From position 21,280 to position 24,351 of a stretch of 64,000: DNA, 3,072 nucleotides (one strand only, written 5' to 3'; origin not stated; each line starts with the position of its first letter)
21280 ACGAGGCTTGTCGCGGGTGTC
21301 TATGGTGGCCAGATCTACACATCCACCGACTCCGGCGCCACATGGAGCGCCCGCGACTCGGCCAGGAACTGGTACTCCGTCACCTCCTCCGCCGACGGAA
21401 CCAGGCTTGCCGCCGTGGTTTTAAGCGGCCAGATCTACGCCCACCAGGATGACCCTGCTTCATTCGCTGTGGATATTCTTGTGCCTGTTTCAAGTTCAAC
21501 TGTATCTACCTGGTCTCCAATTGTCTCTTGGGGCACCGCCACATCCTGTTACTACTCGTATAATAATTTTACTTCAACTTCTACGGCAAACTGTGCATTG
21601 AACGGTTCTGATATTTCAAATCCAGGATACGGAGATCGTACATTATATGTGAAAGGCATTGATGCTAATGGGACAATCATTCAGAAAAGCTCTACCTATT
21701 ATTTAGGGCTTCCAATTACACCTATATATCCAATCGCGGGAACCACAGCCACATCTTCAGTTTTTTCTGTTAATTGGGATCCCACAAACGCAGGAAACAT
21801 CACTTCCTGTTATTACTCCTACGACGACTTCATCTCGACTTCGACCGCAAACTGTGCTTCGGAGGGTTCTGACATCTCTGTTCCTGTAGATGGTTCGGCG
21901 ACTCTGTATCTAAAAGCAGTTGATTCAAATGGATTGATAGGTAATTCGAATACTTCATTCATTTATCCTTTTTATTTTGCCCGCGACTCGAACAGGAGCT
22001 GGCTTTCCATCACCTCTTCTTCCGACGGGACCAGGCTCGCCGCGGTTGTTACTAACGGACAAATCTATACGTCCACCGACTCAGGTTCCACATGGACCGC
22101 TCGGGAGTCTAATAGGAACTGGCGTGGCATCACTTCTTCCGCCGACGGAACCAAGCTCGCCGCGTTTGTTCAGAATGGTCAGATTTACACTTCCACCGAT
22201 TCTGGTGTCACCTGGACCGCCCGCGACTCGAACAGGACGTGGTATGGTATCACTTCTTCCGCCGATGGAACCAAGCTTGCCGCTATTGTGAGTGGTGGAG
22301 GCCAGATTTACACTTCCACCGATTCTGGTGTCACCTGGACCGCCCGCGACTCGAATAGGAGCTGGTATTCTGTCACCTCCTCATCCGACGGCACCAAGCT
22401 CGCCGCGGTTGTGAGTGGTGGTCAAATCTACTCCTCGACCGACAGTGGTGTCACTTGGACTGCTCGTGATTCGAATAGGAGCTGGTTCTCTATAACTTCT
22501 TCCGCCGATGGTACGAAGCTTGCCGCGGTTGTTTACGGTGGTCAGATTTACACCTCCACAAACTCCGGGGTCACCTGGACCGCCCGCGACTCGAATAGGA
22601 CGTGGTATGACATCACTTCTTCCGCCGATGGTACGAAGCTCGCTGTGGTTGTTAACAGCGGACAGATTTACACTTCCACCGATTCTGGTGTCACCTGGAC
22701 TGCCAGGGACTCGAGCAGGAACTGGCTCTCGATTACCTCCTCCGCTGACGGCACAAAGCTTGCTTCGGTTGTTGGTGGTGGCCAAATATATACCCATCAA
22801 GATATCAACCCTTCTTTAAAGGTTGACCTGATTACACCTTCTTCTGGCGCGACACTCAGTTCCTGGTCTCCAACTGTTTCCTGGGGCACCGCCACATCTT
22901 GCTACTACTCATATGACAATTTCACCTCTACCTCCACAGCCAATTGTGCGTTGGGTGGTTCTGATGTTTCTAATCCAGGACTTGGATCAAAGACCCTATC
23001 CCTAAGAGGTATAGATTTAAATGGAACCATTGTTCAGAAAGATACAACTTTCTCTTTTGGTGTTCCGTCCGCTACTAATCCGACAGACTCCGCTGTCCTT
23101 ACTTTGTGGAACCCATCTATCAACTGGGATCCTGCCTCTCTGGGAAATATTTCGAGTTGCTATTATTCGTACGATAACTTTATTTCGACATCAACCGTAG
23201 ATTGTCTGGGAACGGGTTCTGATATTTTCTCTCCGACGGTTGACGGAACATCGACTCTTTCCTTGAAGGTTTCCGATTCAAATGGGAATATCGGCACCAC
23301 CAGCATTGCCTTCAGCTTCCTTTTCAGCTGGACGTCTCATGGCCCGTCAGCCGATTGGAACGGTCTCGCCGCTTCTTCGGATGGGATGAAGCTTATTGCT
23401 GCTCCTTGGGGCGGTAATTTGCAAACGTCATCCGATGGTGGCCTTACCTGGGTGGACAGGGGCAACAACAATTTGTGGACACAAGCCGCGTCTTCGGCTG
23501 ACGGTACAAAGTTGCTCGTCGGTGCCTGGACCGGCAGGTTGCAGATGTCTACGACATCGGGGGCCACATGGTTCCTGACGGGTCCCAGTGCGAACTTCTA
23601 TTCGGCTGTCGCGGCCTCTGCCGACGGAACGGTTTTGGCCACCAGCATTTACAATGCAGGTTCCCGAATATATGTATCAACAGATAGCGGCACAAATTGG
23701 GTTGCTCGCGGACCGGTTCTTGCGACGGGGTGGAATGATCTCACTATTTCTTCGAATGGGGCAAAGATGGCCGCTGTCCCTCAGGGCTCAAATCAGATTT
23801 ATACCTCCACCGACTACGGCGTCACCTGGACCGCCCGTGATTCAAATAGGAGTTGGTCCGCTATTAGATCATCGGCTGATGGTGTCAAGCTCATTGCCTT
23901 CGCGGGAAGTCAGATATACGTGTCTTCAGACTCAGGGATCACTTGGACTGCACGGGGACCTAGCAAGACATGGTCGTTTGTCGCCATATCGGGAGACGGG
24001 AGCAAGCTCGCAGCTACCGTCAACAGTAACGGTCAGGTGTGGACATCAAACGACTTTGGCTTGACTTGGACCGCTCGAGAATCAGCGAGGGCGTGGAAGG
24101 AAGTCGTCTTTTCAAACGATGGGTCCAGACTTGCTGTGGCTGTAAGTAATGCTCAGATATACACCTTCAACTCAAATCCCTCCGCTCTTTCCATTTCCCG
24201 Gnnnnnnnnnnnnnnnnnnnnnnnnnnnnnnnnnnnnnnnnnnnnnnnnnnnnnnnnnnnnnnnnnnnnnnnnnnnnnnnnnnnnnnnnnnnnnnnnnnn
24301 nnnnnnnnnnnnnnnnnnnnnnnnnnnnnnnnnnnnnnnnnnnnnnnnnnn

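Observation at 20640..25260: Four seven-bladed Asp-box (BNR) beta-propellers encoded by near-identical 120-bp DNA repeats inside the 3417-aa protein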

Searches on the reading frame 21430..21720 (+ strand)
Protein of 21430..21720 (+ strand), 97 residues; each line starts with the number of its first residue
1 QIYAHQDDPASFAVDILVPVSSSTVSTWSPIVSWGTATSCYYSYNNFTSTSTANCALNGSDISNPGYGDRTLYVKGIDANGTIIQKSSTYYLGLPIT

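Call 21: search_protein_families(library=pfam, proteins=[window:21430-21720:+], max_evalue=1)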
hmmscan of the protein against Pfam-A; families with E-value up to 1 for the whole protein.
window:21430-21720:+ (97 aa): 0 families

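Call 32: search_solved_structures(query=A2, max_evalue=10)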
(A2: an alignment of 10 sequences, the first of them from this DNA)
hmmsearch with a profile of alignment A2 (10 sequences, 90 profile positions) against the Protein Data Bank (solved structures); distinct sequences matched with E-value up to 10: 10.
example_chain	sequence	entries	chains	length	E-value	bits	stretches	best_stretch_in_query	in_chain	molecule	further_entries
7uwv_A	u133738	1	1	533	0.048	16.8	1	35-85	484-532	CBM74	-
4m03_A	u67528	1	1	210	0.059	16.5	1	56-88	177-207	Serine-rich adhesin for platelets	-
6o8d_C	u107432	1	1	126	0.06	16.5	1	25-88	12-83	T-cell-specific surface glycoprotein CD28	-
7uwu_A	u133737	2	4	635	0.06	16.5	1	35-85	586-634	Starch Adherence System protein 6 (Sas6)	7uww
1yjd_C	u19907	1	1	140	0.071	16.2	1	25-88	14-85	T-cell-specific surface glycoprotein CD28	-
8s6z_C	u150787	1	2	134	0.073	16.2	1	25-88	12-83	T-cell-specific surface glycoprotein CD28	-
9ubw_H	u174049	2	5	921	0.075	16.2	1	24-78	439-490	Cation channel sperm-associated auxiliary subunit epsilon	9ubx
7eeb_H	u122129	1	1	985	0.091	15.9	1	24-78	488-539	Cation channel sperm-associated protein subunit epsilon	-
9kvu_A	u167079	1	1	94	0.52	13.5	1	55-82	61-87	bacterial immunoglobulin domain B1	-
2yn3_A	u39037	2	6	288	0.52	13.5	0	55-81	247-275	PUTATIVE INNER MEMBRANE PROTEIN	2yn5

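Call 40: find_related_loci(query=A2, collection=metagenome_contigs, flank=10000)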
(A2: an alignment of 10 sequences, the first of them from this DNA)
Query A2 (89 aa) in metagenome_contigs; peptide patterns used: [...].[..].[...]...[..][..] (x = any residue, [..] = any of these).
135 stretches matched a pattern; 13 encode a relative of the query (tblastn E <= 1e-3); 12 distinct loci.
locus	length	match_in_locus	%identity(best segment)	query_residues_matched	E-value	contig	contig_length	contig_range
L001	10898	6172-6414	70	5-84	1e-30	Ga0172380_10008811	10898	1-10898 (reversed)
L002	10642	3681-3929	60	3-84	5e-27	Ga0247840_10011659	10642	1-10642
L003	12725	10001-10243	60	2-81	1e-26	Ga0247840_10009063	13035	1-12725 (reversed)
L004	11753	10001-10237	61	6-84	1e-24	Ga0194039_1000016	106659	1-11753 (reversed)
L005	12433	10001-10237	61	6-84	1e-24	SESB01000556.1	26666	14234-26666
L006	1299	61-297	58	5-84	3e-24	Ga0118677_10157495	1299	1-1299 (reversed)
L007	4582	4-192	59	22-84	7e-22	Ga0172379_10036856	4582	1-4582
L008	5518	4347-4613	47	1-89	6e-20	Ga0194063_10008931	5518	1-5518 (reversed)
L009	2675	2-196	55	22-85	6e-17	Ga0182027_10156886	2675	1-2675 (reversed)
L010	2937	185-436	40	3-84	6e-16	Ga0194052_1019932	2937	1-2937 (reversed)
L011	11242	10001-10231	45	13-84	3e-15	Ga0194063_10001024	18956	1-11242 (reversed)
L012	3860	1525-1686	51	20-73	2e-11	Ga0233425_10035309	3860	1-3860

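Call 45: search_protein_representatives(alignment_id=A2)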
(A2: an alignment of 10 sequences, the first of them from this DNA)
Query: 10 sequences, 90 profile positions. Proteins with E-value up to 0.001 (for the whole library): 874; up to 1e-10: 273; up to 1e-30: 38. The best 150 are listed.
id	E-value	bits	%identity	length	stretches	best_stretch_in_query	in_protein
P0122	0.0e+00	1113.0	-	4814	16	3-87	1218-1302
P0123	4.6e-178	593.8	-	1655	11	7-88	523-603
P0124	2.0e-175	585.3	-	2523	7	6-88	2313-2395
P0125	1.2e-119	406.6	-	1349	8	6-87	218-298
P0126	2.6e-105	360.6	-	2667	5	4-88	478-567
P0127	2.1e-102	351.3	-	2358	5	3-87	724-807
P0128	6.7e-100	343.3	-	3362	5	3-87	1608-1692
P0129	6.3e-96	330.5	-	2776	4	5-87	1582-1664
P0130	7.8e-94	323.8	-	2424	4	2-87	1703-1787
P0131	1.4e-93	323.1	-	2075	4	6-87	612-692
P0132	1.7e-92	319.5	-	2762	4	5-87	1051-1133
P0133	6.9e-91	314.4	-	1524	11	3-88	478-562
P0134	4.4e-88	305.4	-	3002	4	5-87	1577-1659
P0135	2.1e-85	296.8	-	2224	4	5-87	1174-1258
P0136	3.0e-85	296.3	-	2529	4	4-86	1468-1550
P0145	9.2e-44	163.4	-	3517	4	7-87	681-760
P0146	1.1e-43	163.1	-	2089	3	5-85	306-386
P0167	1.5e-24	101.8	-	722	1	5-89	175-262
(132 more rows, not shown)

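Call 47: find_encoding_contigs(protein=P0167, flank=10000, max_places=4)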
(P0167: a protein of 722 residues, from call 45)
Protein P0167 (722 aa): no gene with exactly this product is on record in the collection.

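Call 48: list_cluster_members(proteins=[P0167, P0134, P0122])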
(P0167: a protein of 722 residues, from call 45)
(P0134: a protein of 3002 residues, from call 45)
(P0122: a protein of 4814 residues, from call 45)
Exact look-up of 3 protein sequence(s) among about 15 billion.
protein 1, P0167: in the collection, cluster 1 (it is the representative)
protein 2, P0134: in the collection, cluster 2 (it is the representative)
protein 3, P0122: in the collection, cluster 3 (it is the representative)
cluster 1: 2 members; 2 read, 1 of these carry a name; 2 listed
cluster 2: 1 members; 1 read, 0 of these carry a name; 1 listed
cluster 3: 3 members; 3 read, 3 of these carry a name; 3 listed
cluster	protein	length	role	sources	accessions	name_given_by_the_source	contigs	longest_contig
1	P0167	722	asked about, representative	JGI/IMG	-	-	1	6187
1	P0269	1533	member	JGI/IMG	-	hypothetical protein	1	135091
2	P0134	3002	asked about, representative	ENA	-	-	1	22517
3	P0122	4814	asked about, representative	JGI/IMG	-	photosystem II stability/assembly factor-like uncharacterized protein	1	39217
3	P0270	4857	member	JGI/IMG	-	photosystem II stability/assembly factor-like uncharacterized protein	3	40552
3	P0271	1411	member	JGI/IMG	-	hypothetical protein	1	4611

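Call 49: find_encoding_contigs(protein=P0269, flank=10000, max_places=4)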
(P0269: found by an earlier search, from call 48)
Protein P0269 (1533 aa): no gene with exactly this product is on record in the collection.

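Call 54: find_encoding_contigs(protein=P0124, flank=10000, max_places=3)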
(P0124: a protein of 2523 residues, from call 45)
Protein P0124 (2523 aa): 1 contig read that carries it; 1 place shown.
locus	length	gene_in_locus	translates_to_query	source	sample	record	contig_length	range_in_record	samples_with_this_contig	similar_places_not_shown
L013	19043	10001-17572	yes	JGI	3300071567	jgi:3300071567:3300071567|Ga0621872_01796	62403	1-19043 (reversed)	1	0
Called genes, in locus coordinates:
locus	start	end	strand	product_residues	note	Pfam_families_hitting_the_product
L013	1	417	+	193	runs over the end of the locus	PF26604:CBU_0592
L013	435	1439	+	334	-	PF02779:Transket_pyr, PF17147:PFOR_II (faint), PF02780:Transketolase_C, PF22613:Transketolase_C_1 (weak)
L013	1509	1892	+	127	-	PF02452:PemK_toxin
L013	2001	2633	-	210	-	PF21176:RecR_HhH (weak), PF01751:Toprim (weak), PF13662:Toprim_4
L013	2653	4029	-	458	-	PF00772:DnaB, PF13481:AAA_25, PF03796:DnaB_C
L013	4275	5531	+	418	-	PF00675:Peptidase_M16, PF05193:Peptidase_M16_C (weak)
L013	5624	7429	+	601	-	PF13304:AAA_21 (faint), PF00005:ABC_tran, PF02463:SMC_N (faint)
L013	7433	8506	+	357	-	PF13091:PLDc_2, PF00614:PLDc (weak), PF13091:PLDc_2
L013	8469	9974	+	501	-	PF13365:Trypsin_2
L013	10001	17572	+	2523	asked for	PF15899:BNR_6 (faint), PF25852:DUF6242_C (weak)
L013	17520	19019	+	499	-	-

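Call 55: find_encoding_contigs(protein=P0132, flank=10000, max_places=3)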
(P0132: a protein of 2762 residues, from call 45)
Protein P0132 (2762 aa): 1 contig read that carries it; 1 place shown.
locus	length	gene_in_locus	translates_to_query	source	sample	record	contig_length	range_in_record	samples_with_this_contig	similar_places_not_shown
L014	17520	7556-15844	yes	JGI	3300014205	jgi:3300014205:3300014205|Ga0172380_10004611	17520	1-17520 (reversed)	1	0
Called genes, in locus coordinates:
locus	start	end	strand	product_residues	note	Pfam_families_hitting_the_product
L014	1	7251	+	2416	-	?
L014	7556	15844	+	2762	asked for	PF25852:DUF6242_C (faint), PF14433:SUKH-3 (faint)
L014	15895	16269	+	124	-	-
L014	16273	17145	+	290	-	-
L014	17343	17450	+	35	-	-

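Call 68: predict_structure(alignment_id=A4)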
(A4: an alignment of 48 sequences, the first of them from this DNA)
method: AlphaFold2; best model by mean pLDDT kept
length: 89 residues; sequences in the alignment: 48
mean_pLDDT: 93.4   pTM: 0.81
mean pLDDT of the five models: 93.4, 92.9, 92.8, 92.6, 88.1
residues with pLDDT >= 90: 81; 70-90: 4; 50-70: 3; < 50: 1
segments of 3 or more residues with pLDDT < 50: none
pLDDT, mean of each block of 10 residues (from residue 1): 78 94 95 96 96 96 97 95 94
secondary structure, 60 per line:
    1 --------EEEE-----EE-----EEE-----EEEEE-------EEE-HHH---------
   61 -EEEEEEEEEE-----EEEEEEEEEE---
elements in order: E9-12 E25-27 E33-37 E45-47 E62-71 E77-86

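Call 72: fold_search(model_id=the predicted structure, library=pdb)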
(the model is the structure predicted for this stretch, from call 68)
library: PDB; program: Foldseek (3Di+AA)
matches with E <= 10: 1054; with E <= 0.001: 0
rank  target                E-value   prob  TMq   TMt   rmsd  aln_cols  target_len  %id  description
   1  9lbz_q                1.3e-02  0.98  0.45  0.25   6.7       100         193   20  unique-vertex of mature phage N4 (released 2025-04-16)
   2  7uwv_A                1.4e-02  1.00  0.64  0.13   3.4        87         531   15  CBM74 from Ruminococcus bromii Sas6 with maltodecaose (released 2023-06-14)
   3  1ug9                  1.5e-02  1.00  0.61  0.07   3.7        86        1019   20  Crystal Structure of Glucodextranase from Arthrobacter globiformis I42 (released 2003-12-09)
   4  9e99_J                1.6e-02  0.96  0.42  0.19   6.3        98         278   21  Cryo-EM reconstruction of Escherichia phage N4 capsid (released 2025-02-19)
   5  9e99_K                1.6e-02  0.96  0.41  0.19   6.4       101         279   20  Cryo-EM reconstruction of Escherichia phage N4 capsid (released 2025-02-19)
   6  4jgu_A                3.0e-02  1.00  0.55  0.52   4.4        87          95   14  Crystal structure of Clostridium histolyticum ColH collagenase polycystic kidney-disease-like domain 2b at 1.4 Angstro (released 2014-03-05)
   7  7uwu_A                4.2e-02  1.00  0.64  0.11   3.4        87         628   15  Starch adherence system protein 6 (Sas6) (released 2023-06-14)
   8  2oxg_Y                4.7e-02  0.99  0.55  0.46   7.2        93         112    9  The SoxYZ Complex of Paracoccus pantotrophus (released 2007-05-22)
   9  5icu                  5.0e-02  0.99  0.57  0.52   4.7        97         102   10  The crystal structure of CopC from Methylosinus trichosporium OB3b (released 2016-04-06)
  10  7uww_B                5.3e-02  1.00  0.63  0.11   3.4        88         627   15  Sas6 with alpha-cyclodextrin (released 2023-06-14)
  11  2ox5_D                6.2e-02  0.99  0.56  0.46   7.3        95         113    8  The SoxYZ complex of Paracoccus pantotrophus (released 2007-05-22)
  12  4u6t_A                6.6e-02  0.98  0.51  0.52   4.4        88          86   12  Crystal structure of the Clostridium histolyticum colH collagenase polycystic kidney disease-like domain 2a at 1.76 An (released 2015-03-11)
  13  7uww_A                7.0e-02  1.00  0.64  0.11   3.4        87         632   15  Sas6 with alpha-cyclodextrin (released 2023-06-14)
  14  2oxg_B                7.0e-02  0.99  0.58  0.48   7.5        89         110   10  The SoxYZ Complex of Paracoccus pantotrophus (released 2007-05-22)
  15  2oxh_D                7.0e-02  0.99  0.56  0.47   7.3        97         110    7  The SOXYZ Complex of Paracoccus Pantotrophus (released 2007-05-22)
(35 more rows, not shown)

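Call 79: list_cluster_members(proteins=[P0123, P0125, P0133, P0128, P0129, P0135, P0127, P0145, P0136, P0146])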
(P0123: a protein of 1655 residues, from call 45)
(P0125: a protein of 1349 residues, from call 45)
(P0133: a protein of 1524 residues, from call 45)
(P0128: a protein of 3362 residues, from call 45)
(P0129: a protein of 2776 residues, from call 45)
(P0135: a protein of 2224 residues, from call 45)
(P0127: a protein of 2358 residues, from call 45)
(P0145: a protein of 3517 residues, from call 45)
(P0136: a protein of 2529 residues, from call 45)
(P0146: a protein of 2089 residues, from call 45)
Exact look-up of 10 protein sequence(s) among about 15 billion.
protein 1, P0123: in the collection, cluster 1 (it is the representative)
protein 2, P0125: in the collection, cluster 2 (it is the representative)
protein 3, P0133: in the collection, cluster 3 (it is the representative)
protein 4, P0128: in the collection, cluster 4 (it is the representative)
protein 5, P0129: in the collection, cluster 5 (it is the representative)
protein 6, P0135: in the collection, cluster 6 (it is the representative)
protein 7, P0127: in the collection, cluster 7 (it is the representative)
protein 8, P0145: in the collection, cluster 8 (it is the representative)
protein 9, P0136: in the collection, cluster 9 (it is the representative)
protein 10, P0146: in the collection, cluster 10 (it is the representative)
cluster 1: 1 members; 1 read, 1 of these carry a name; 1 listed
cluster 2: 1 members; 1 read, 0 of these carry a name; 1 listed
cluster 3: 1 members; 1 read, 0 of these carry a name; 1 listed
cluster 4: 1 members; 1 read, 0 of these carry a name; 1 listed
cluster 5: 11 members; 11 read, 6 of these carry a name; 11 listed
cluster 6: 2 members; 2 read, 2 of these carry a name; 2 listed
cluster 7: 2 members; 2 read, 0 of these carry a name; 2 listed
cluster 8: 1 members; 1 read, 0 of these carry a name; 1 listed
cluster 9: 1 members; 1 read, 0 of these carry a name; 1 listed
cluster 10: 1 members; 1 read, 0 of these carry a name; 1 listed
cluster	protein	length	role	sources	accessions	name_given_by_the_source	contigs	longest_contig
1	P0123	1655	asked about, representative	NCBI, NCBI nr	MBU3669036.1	MAG: hypothetical protein FGM57_03660 [Candidatus Taylorbacteria bacterium] | hypothetical protein [Candidatus Taylorbacteria bacterium]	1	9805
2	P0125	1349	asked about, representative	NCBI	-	-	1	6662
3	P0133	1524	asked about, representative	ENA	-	-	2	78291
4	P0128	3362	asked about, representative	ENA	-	-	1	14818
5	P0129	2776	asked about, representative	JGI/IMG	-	hypothetical protein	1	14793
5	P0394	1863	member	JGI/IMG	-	hypothetical protein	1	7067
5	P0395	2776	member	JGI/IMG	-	hypothetical protein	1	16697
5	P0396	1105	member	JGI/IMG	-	hypothetical protein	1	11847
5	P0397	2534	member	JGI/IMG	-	hypothetical protein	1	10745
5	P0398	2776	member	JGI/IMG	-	hypothetical protein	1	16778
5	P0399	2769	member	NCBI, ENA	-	-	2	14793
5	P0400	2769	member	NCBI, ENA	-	-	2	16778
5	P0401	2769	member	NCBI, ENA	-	-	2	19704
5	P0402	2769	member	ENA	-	-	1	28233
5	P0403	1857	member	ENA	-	-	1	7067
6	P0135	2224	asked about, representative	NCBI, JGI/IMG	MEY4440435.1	MAG: hypothetical protein RLY49_61 [Candidatus Parcubacteria bacterium] | photosystem II stability/assembly factor-like uncharacterized protein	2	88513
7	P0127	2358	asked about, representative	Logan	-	-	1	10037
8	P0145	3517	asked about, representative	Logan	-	-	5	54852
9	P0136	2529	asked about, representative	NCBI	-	-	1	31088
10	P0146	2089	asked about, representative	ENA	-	-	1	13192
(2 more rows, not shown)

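Call 81: find_encoding_contigs(protein=P0129, flank=10000, max_places=3)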
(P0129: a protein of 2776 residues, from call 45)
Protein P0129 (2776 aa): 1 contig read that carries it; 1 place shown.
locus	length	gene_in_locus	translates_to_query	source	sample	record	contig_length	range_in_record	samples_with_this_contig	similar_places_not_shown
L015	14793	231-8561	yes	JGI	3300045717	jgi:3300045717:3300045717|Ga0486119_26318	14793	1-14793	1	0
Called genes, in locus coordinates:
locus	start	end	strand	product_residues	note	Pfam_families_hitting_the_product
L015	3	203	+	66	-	?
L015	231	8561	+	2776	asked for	PF23414:Beta-prop_EML_2 (faint), PF02012:BNR (faint), PF14870:PSII_BNR (weak), PF15899:BNR_6 (faint), PF25852:DUF6242_C (faint), PF14870:PSII_BNR (weak)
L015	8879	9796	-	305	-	PF00890:FAD_binding_2 (faint), PF01134:GIDA (faint), PF03486:HI0933_like (faint), PF07992:Pyr_redox_2, PF12831:FAD_oxidored (faint), PF13738:Pyr_redox_3, PF00070:Pyr_redox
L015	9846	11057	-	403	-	PF00091:Tubulin, PF12327:FtsZ_C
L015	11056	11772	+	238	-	-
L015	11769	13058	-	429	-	PF02491:SHS2_FTSA, PF14450:FtsA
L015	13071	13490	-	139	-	PF02130:YbeY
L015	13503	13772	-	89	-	-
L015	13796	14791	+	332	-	?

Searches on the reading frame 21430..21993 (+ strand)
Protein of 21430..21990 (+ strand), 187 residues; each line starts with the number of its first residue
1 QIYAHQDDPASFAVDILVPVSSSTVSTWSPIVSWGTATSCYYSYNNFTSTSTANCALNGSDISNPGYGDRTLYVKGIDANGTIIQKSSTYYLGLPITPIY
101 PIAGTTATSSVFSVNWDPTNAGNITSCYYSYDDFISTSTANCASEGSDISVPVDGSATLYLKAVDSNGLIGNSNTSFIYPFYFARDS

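Call 17: search_solved_structures(query=window:21430-21990:+, max_evalue=10)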
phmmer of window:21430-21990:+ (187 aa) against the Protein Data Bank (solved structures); distinct sequences matched with E-value up to 10: 0.

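Call 24: find_homologous_proteins(query=window:21436-21993:+, max_evalue=0.001)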
Query window:21436-21993:+ (186 aa): 1 proteins with E <= 0.001 among 110 candidates.
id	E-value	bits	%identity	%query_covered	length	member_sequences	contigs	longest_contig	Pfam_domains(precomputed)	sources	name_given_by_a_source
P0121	3.8e-28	117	43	88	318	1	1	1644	-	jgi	-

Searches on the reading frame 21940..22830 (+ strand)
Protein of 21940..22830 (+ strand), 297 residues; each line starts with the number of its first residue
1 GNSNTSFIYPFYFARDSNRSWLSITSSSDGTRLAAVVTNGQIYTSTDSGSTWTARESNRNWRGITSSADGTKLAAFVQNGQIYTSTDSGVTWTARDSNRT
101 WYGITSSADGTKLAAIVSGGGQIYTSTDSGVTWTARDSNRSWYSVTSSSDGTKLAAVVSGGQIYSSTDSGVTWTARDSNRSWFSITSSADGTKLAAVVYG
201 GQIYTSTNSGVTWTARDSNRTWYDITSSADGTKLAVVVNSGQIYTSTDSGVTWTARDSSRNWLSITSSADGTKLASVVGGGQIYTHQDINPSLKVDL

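Call 21: search_protein_families(library=pfam, proteins=[window:21940-22830:+], max_evalue=1)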
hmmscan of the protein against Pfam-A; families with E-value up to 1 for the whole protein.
window:21940-22830:+ (297 aa): 12 families
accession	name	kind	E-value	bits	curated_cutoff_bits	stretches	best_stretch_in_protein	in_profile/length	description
PF04488.21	Gly_transf_sug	-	2.1e-09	38.4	23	0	213-255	42-83/93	Glycosyltransferase sugar-binding region containing DXD motif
PF02012.26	BNR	-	1.1e-06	28.1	27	0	83-93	1-11/12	BNR/Asp-box repeat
PF14870.12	PSII_BNR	-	7.8e-06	25.8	27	2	108-258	112-271/303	Photosynthesis system II assembly factor YCF48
PF20067.5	SSL_N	-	9.3e-06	25.9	18.9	0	75-90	27-42/46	Strictosidine synthase-like, N-terminal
PF15899.11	BNR_6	-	0.00021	21.5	27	0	42-53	1-12/14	BNR-Asp box repeat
PF24316.1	Tli3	-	0.00063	20.5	27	1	16-85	59-128/129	T6SS Tli3 immunity protein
PF04183.18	IucA_IucC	-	0.006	16.6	25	0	195-238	111-154/239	IucA / IucC family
PF23862.1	CdsD_C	-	0.0092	16.4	27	0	27-48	9-30/56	CdsD C-terminal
PF23930.1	DUF7268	-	0.017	15.7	27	0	166-199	70-103/104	Family of unknown function (DUF7268)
PF05415.18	Peptidase_C36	-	0.15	12.6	27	1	210-271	38-95/100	Beet necrotic yellow vein furovirus-type papain-like endopeptidase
PF08694.16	UFC1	-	0.21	11.7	25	0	175-195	41-61/155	Ubiquitin-fold modifier-conjugating enzyme 1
PF22370.1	FliC-like_3rd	-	0.68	10.6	27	0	177-214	8-45/120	Flagellin, beta sheet domain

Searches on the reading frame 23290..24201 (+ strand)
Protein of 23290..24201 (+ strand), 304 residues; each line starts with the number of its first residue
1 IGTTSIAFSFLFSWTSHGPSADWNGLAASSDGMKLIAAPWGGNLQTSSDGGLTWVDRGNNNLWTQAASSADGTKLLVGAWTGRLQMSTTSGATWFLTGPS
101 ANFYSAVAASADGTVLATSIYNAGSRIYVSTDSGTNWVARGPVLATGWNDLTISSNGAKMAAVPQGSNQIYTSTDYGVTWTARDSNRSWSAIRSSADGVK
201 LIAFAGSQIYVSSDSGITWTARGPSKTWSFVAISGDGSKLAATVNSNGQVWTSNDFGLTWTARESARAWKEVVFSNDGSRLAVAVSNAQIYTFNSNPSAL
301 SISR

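Call 21: search_protein_families(library=pfam, proteins=[window:23290-24201:+], max_evalue=1)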
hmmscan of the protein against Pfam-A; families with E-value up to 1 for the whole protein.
window:23290-24201:+ (304 aa): 7 families
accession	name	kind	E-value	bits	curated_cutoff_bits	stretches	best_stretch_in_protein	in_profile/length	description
PF15899.11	BNR_6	-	2.1e-10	40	27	0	209-220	1-12/14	BNR-Asp box repeat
PF23414.1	Beta-prop_EML_2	-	5.3e-09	36.3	90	1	228-296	42-111/266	Echinoderm microtubule-associated protein second beta-propeller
PF15902.12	Sortilin-Vps10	-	6.2e-08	32.3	33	2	126-190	2-67/446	Sortilin, neurotensin receptor 3,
PF02012.26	BNR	-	6.6e-06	25.8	27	2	171-181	1-11/12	BNR/Asp-box repeat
PF24316.1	Tli3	-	0.00019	22.2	27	0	167-211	83-127/129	T6SS Tli3 immunity protein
PF12894.13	ANAPC4_WD40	-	0.027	15.1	22.9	1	240-296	19-68/91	Anaphase-promoting complex subunit 4 WD40 domain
PF03478.24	Beta-prop_KIB1-4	-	0.042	13.8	27.4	1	176-226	91-143/242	KIB1-4 beta-propeller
